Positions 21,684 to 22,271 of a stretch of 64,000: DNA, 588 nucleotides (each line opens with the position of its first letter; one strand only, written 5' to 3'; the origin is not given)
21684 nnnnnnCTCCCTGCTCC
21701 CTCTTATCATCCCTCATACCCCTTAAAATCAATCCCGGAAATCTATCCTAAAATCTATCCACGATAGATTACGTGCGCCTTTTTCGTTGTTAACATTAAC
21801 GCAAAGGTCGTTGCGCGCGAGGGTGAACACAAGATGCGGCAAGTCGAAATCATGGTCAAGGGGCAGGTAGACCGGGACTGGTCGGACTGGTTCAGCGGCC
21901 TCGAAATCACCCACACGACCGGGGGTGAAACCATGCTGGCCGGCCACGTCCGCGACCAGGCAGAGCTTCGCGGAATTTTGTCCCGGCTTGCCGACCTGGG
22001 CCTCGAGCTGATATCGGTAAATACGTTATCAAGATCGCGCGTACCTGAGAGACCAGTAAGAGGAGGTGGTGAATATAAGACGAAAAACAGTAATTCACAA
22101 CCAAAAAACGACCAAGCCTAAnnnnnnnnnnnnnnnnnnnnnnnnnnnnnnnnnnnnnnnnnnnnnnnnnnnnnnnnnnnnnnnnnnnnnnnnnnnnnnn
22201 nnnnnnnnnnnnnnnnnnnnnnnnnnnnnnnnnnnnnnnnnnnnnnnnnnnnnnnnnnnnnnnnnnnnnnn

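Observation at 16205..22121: Duplicated 'MalT-like LuxR regulator - palindrome - small conserved protein' module; the second copy is truncated and has flank-like GC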

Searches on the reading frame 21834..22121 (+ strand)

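Call 6: search_protein_families(library=pfam, proteins=[window:21834-22121:+], max_evalue=0.01)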
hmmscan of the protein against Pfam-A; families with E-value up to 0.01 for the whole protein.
window:21834-22121:+ (95 aa): 0 families

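Call 11: search_protein_families(library=ncbifam, proteins=[window:21834-22121:+], max_evalue=0.1)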
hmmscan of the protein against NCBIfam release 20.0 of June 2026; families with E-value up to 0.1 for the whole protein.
window:21834-22121:+ (95 aa): 1 family
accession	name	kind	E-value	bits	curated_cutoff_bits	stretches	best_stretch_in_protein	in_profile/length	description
NF041777.1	sens_FixL_Rhizob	equivalog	0.095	11.3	850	1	28-66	222-260/485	sensor protein FixL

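Call 74: search_protein_families(library=padloc, proteins=[window:21834-22121:+], max_evalue=0.001)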
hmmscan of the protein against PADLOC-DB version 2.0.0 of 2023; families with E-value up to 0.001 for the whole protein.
window:21834-22121:+ (95 aa): 0 families
